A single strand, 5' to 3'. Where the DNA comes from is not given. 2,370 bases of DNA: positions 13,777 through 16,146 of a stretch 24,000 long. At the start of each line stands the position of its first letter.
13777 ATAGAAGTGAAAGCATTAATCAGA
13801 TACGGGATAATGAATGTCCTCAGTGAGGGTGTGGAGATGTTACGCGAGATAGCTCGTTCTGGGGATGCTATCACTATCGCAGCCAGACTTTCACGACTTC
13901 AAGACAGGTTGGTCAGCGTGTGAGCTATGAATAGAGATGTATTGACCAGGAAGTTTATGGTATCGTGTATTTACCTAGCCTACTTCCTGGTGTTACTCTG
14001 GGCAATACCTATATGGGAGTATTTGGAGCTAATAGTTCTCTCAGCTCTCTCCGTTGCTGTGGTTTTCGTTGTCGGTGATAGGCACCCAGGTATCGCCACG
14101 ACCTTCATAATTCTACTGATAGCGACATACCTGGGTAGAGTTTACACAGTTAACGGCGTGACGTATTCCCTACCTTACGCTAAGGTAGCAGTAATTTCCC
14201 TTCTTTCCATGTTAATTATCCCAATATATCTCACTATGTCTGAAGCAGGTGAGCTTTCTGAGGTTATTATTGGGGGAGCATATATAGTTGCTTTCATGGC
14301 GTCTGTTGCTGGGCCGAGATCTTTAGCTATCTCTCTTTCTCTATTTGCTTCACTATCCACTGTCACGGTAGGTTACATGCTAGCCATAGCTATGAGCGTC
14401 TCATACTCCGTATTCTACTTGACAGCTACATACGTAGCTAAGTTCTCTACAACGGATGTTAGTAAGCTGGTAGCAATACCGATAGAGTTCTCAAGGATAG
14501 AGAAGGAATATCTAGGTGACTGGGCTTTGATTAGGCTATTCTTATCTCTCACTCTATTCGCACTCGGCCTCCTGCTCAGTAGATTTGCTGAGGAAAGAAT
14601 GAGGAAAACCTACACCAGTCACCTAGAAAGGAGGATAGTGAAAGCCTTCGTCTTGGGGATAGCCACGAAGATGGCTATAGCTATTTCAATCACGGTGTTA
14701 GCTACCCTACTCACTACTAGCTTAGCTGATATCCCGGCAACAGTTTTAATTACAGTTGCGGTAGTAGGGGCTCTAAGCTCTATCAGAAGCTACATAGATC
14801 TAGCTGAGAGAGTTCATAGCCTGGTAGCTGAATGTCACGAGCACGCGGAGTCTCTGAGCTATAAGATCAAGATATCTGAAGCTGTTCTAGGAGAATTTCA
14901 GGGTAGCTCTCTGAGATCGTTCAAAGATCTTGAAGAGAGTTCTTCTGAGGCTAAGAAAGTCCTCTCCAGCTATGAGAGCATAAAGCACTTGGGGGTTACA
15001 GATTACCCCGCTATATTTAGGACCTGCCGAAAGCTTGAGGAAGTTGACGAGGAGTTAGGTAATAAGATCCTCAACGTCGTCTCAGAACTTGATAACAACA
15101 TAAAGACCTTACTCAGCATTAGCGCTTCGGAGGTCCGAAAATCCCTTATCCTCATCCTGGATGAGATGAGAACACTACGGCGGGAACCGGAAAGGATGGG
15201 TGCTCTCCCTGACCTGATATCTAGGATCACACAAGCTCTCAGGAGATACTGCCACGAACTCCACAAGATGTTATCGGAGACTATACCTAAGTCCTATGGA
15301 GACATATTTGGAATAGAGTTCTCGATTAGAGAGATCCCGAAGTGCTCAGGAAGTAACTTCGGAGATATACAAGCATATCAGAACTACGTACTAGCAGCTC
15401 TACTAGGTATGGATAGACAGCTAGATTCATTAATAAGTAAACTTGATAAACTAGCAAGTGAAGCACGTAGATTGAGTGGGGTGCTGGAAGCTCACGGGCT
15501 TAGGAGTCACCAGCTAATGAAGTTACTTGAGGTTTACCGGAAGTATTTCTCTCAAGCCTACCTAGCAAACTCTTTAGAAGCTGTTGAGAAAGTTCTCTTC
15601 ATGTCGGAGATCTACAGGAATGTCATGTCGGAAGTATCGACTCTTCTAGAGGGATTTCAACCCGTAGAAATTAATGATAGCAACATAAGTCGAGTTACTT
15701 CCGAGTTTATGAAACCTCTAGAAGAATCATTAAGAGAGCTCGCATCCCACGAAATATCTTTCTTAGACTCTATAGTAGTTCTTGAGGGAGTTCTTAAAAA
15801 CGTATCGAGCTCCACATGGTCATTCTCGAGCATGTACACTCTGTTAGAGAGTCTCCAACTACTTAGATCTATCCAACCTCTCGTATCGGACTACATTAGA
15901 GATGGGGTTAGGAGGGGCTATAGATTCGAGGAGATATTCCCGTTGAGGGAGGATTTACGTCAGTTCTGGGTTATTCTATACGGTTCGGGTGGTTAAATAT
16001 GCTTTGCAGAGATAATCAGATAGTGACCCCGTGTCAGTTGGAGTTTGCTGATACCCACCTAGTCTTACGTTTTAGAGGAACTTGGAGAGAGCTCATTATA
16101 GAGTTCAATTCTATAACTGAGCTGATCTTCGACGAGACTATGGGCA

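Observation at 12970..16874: Three-gene operon of uncharacterised proteins: the best candidate for an undescribed membrane-associated system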

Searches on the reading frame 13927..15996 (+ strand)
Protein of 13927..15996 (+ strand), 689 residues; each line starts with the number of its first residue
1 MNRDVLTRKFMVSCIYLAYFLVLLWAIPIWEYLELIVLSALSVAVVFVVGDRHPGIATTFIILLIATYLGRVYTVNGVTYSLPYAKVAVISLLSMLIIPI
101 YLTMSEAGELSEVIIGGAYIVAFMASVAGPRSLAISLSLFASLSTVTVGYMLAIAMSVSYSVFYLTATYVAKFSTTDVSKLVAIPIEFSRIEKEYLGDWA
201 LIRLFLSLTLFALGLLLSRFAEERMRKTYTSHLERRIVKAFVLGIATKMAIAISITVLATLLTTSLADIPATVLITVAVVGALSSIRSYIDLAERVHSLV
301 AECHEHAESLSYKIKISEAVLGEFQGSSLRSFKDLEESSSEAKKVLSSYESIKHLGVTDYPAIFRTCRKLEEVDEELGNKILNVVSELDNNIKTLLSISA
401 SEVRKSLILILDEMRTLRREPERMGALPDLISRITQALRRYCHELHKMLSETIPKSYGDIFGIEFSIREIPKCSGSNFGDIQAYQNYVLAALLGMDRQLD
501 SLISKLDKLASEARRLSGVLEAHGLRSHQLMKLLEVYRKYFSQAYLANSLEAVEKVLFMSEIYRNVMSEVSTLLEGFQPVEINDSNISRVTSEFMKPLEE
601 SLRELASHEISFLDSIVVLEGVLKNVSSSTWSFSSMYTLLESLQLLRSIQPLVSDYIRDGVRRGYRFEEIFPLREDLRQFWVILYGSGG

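Call 3: search_protein_families(library=pfam, proteins=[window:13927-15996:+], max_evalue=1)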
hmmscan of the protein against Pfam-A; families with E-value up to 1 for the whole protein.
window:13927-15996:+ (689 aa): 1 family
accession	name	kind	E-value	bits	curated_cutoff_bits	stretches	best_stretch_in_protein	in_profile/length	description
PF23153.1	Aip3p_Bud6_N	-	0.004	17.8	27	1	559-609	31-81/109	Aip3p/Bud6 N-terminal domain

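Call 4: search_protein_families(library=ncbifam, proteins=[window:13927-15996:+], max_evalue=1)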
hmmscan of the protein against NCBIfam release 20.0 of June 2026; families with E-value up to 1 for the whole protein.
window:13927-15996:+ (689 aa): 0 families

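Call 5: search_protein_families(library=padloc, proteins=[window:13927-15996:+], max_evalue=1)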
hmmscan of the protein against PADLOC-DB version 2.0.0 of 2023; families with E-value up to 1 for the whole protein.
window:13927-15996:+ (689 aa): 1 family
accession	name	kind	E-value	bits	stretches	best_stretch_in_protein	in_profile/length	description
PDLC00455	JetA1|JetA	-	0.00031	17.6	1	289-410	207-329/484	DUF3375 domain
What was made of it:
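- Closest known: Wadjet JetA / MksF-type kleisin. Same: PADLOC JetA gave 17.6 bits, E 3e-4, on P2 residues 289-410 (call 5).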

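Call 9: find_homologous_proteins(query=window:13927-15996:+)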
Query window:13927-15996:+ (689 aa): 4 proteins with E <= 0.001 among 8000 candidates.
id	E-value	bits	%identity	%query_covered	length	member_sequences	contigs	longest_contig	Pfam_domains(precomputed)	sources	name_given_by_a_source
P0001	0.0e+0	1432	100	99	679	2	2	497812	-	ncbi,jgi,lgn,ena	-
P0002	0.0e+0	1393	97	99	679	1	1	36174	-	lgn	-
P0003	2.2e-274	930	64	100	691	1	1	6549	-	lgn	-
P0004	1.9e-253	861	60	100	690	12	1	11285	-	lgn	-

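Call 12: find_encoding_contigs(protein=P0001, flank=10000, max_places=3)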
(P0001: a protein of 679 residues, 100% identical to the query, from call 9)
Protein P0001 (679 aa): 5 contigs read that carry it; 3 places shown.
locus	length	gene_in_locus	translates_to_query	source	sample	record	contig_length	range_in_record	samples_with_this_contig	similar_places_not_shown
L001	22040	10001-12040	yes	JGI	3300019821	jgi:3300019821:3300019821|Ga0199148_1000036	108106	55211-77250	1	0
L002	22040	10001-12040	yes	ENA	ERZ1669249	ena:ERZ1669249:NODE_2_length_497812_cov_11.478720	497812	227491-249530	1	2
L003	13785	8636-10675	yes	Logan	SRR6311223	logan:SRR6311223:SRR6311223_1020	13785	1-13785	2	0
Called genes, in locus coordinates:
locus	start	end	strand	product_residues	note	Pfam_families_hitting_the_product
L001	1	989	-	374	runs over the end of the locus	PF01855:POR_N, PF02780:Transketolase_C, PF17147:PFOR_II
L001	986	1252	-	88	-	PF00037:Fer4 (weak), PF12837:Fer4_6 (weak), PF13237:Fer4_10, PF12838:Fer4_7, PF13187:Fer4_9 (weak), PF12797:Fer4_2 (weak), PF12837:Fer4_6 (weak), PF00037:Fer4 (weak), +5 more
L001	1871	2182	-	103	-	-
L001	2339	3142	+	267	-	PF01455:HupF_HypC (weak), PF13279:4HBT_2, PF03061:4HBT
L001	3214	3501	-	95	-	-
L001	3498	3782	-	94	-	PF01998:DUF131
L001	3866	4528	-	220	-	PF01351:RNase_HII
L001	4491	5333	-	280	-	PF01261:AP_endonuc_2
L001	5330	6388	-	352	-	PF04007:DUF354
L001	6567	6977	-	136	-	-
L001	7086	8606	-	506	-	PF01019:G_glu_transpept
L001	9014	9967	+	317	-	-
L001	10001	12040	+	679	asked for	-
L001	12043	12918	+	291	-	-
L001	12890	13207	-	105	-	PF01035:DNA_binding_1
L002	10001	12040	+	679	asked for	-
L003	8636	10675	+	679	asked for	-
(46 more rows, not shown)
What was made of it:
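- On Wadjet (JetABCD): The neighbours are GGT, MGMT and similar genes (call 12).
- The neighbours DUF354 and the AP_endonuc_2 TIM-barrel gene may be sugar-related (call 12; the sugar link is from general knowledge and is weak).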

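Call 13: find_encoding_contigs(protein=P0003, flank=10000, max_places=3)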
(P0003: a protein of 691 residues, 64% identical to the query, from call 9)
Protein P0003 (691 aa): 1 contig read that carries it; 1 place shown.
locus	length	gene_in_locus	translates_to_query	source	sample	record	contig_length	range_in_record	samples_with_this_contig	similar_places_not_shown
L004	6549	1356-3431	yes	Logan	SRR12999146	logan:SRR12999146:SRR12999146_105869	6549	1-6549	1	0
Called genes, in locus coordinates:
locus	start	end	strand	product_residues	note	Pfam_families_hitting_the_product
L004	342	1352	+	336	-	-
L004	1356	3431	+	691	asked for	-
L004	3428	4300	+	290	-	-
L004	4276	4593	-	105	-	PF01035:DNA_binding_1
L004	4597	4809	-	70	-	-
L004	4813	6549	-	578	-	?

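Call 14: find_encoding_contigs(protein=P0004, flank=10000, max_places=3)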
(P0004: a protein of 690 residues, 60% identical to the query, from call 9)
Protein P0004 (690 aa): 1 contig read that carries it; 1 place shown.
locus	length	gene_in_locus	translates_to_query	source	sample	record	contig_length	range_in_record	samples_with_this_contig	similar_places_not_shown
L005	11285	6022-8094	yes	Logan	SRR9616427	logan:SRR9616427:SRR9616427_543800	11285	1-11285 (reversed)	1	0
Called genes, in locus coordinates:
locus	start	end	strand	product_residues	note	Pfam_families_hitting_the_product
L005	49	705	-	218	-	PF01351:RNase_HII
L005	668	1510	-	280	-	PF01261:AP_endonuc_2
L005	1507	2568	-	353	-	PF04007:DUF354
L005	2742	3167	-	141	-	-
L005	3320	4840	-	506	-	PF01019:G_glu_transpept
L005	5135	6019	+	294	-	-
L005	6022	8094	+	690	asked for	-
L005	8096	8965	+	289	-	-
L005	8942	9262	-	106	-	PF01035:DNA_binding_1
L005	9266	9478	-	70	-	-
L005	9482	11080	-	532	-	PF14251:PterinBD-DUF4346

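Call 21: find_related_loci(query=A3, collection=genome_contigs, flank=10000)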
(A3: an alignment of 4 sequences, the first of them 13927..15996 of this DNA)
Query A3 (689 aa) in genome_contigs; peptide patterns used: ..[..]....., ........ (x = any residue, [..] = any of these).
75 stretches matched a pattern, but none encodes a relative of the query by tblastn (E <= 1e-3).
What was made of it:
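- Tried and rejected: The first genome_contigs scan, with clade-A-specific P2 patterns, found nothing (call 21).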

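Call 33: search_solved_structures(query=A3, max_evalue=10)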
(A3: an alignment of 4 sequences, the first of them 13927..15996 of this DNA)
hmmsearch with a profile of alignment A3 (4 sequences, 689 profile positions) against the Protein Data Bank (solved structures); distinct sequences matched with E-value up to 10: 5.
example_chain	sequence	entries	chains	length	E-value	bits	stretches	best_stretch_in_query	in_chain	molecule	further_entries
1ya9_A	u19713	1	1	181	0.12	14.1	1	310-416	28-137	Apolipoprotein E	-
5lm1_A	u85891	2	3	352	0.37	12.5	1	550-656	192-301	Tyrosine-protein phosphatase non-receptor type 23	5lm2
6m6z_A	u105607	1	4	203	0.6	11.8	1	181-228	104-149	TMH4C4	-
5jsb_B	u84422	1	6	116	1.4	10.6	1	294-380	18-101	Mcl-1 inhibitor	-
5jsn_B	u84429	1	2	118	2.4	9.8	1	298-380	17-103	Bcl2 inhibitor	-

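Call 44: search_protein_families(library=pfam, proteins=[L006:10001-11014:+, L006:11011-13086:+, L006:13070-13951:+, L006:9538-9939:+, L006:14259-14471:-, L004:342-1352:+, L004:1356-3431:+, L004:3428-4300:+], max_evalue=1)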
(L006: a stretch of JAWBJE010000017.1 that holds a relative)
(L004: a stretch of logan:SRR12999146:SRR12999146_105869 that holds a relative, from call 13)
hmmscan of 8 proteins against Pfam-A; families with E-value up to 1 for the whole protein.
L006:10001-11014:+ (337 aa): 0 families

L006:11011-13086:+ (691 aa): 1 family
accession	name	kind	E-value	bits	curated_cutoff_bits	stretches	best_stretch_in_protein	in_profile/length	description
PF05192.23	MutS_III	-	0.27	12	34.1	1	348-478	34-155/194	MutS domain III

L006:13070-13951:+ (293 aa): 1 family
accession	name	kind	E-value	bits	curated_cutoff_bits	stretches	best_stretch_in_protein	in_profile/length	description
PF02800.25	Gp_dh_C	-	0.071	13.1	24.4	1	156-194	30-67/158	Glyceraldehyde 3-phosphate dehydrogenase, C-terminal domain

L006:9538-9939:+ (133 aa): 2 families
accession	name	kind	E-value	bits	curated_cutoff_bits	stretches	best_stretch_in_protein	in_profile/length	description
PF04277.18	OAD_gamma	-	0.013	16.6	27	1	14-82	8-75/76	Oxaloacetate decarboxylase, gamma chain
PF00556.25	LHC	-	0.38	11.4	23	1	74-90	21-37/39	Antenna complex alpha/beta subunit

L006:14259-14471:- (70 aa): 1 family
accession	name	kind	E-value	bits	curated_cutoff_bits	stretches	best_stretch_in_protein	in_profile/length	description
PF04014.23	MazE_antitoxin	-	0.017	15.5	24.7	1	37-67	12-46/48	Antidote-toxin recognition MazE, bacterial antitoxin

L004:342-1352:+ (336 aa): 0 families

L004:1356-3431:+ (691 aa): 4 families
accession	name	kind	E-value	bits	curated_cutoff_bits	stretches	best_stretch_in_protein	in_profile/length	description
PF19443.4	DAHL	-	0.25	11.5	38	0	488-540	26-76/221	DAHL domain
PF08385.17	DHC_N1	-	0.45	9.5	28.3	0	591-664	89-160/562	Dynein heavy chain, N-terminal region 1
PF10372.14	CdaS_N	-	0.66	10.6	27.2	0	307-349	17-59/69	Diadenylate cyclase CdaS, N-terminal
PF04048.20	Sec8_N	-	0.66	10.3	26.8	0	296-354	76-133/142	Exocyst complex component Sec8 N-terminal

L004:3428-4300:+ (290 aa): 3 families
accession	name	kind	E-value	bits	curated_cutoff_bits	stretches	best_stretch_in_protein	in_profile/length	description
PF17994.7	Glft2_N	-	0.012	15.9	26.1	1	203-244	14-55/140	Galactofuranosyltransferase 2 N-terminal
PF05508.16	Ran-binding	-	0.019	14.5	25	1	74-183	31-137/304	RanGTP-binding protein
PF20155.4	TMP_3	-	0.16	12.1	41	1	225-277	110-159/192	Tape measure protein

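Call 45: search_protein_families(library=phrogs, proteins=[window:13927-15996:+, L006:10001-11014:+, L006:11011-13086:+, L006:13070-13951:+], max_evalue=1)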
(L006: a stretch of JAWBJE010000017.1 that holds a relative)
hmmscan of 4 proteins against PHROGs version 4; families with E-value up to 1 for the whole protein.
window:13927-15996:+ (689 aa): 2 families
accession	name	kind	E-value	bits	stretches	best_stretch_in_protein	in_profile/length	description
phrog_16957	-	unknown function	0.2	12.2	1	203-256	21-75/223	-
phrog_4220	-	unknown function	0.38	12.1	0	290-310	4-24/79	-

L006:10001-11014:+ (337 aa): 0 families

L006:11011-13086:+ (691 aa): 2 families
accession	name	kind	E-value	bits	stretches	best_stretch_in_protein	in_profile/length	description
phrog_17777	-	unknown function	0.11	13.7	1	190-223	19-52/55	-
phrog_3590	-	unknown function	0.52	10.6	0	364-446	144-222/481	-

L006:13070-13951:+ (293 aa): 4 families
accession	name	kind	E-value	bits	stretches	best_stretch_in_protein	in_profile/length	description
phrog_788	-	tail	0.088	13.5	1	68-164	182-270/297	tail protein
phrog_4380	-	unknown function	0.19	12.6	1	229-282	120-170/195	-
phrog_11574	-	unknown function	0.2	12.8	1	18-72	58-112/113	-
phrog_7524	-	unknown function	0.3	11.6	1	205-263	207-264/269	-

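Call 47: find_related_loci(query=A5, collection=metagenome_contigs, flank=10000)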
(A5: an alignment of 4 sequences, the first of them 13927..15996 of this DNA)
Query A5 (689 aa) in metagenome_contigs; peptide patterns used: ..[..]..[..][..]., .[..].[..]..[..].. (x = any residue, [..] = any of these).
600 stretches matched a pattern (row limit reached: there are more); 6 encode a relative of the query (tblastn E <= 1e-3); 6 distinct loci.
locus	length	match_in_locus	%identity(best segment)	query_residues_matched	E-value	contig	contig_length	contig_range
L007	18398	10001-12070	59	1-689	0e+0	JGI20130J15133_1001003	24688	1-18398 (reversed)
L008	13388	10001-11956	32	32-688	9e-102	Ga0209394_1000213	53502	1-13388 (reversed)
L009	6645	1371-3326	32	32-688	7e-102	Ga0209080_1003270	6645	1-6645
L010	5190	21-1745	31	109-688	2e-86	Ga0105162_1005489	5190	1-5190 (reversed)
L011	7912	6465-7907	32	32-517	4e-70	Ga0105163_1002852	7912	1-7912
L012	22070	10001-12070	60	1-689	0e+0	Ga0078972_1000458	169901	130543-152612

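Call 48: find_related_loci(query=A5, collection=viral_contigs, flank=5000)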
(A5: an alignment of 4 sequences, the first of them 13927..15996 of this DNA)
Query A5 (689 aa) in viral_contigs; peptide patterns used: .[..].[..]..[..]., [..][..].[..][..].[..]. (x = any residue, [..] = any of these).
28 stretches matched a pattern, but none encodes a relative of the query by tblastn (E <= 1e-3).

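Call 57: find_encoding_contigs(protein=P0002, flank=10000, max_places=2)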
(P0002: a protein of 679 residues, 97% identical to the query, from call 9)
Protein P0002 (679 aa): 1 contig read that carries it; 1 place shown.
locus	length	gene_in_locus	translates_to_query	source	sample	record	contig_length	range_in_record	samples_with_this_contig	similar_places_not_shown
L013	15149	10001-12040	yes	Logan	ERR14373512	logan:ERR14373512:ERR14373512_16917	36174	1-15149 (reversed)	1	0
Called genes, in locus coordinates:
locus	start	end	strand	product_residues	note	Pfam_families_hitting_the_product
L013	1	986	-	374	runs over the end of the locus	PF01855:POR_N, PF02780:Transketolase_C, PF17147:PFOR_II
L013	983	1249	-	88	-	PF00037:Fer4 (weak), PF12837:Fer4_6 (weak), PF13237:Fer4_10, PF12838:Fer4_7, PF13187:Fer4_9 (weak), PF12797:Fer4_2 (weak), PF12837:Fer4_6 (weak), PF00037:Fer4 (weak), +5 more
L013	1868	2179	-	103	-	-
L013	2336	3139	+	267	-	PF01455:HupF_HypC (weak), PF13279:4HBT_2, PF03061:4HBT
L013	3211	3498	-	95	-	-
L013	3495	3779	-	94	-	PF01998:DUF131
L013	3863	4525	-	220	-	PF01351:RNase_HII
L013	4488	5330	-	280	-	PF01261:AP_endonuc_2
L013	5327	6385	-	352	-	PF04007:DUF354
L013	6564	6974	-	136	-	-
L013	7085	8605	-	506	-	PF01019:G_glu_transpept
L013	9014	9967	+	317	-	-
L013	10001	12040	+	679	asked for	-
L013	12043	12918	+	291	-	-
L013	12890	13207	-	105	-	PF01035:DNA_binding_1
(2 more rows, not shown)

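Call 63: predict_structure(alignment_id=A3)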
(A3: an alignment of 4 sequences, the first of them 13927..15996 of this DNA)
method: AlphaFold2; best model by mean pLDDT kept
length: 689 residues; sequences in the alignment: 4
mean_pLDDT: 53.5   pTM: 0.39
mean pLDDT of the five models: 53.5, 51.7, 48.3, 43.4, 42.7
residues with pLDDT >= 90: 17; 70-90: 132; 50-70: 149; < 50: 391
segments of 3 or more residues with pLDDT < 50: 1-4, 22-31, 33-222, 224-226, 232-287, 523-526, 576-689
pLDDT, mean of each block of 10 residues (from residue 1): 50 50 46 47 42 41 42 34 37 39 35 38 40 40 33 39 36 31 35 39 43 46 47 47 44 42 40 42 46 65 84 89 74 88 86 56 79 91 88 73 78 86 83 85 81 65 60 72 75 63 55 52 49 61 61 58 58 44 35 39 41 46 42 36 41 42 42 40 33
secondary structure, 60 per line:
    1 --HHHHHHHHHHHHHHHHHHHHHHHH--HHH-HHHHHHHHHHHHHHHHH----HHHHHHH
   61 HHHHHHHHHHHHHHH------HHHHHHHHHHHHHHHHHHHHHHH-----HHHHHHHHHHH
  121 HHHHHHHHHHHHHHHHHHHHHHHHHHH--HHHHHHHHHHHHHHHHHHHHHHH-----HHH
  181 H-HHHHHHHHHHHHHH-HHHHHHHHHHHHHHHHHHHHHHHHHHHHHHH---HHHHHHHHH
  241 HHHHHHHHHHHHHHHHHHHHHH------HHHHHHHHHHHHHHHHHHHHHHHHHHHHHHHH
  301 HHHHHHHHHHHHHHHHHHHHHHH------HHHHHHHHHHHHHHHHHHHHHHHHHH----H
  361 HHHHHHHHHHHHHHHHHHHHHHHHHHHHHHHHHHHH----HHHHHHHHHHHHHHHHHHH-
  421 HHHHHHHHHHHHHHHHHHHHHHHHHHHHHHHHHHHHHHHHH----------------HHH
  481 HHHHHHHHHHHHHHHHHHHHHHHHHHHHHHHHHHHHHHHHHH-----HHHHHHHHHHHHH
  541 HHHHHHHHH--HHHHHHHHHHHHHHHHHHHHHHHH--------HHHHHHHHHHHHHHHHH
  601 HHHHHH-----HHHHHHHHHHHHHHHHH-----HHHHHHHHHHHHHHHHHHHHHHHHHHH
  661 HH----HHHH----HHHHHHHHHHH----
elements in order (helices of 4 or more, strands of 3 or more residues): H3-26 H33-49 H54-75 H82-104 H110-147 H150-172 H178-181 H183-196 H198-228 H232-262 H269-323 H330-355 H360-396 H401-419 H421-461 H478-522 H528-549 H552-575 H584-606 H612-628 H634-662 H667-670 H675-685
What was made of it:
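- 14797..15501 (+): P2 cytoplasmic stalk (aa ~291-525): very long helices continuing from the last TM helix. This is the fastest-evolving part of the protein, apart from a conserved patch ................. at aa ~484-500. AF2 pLDDT 65-91 for 290-520 with helices 269-323, 330-355, 360-396, 401-419, 421-461 and 478-522 (call 63).
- The TM part of the model has low confidence (call 63).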
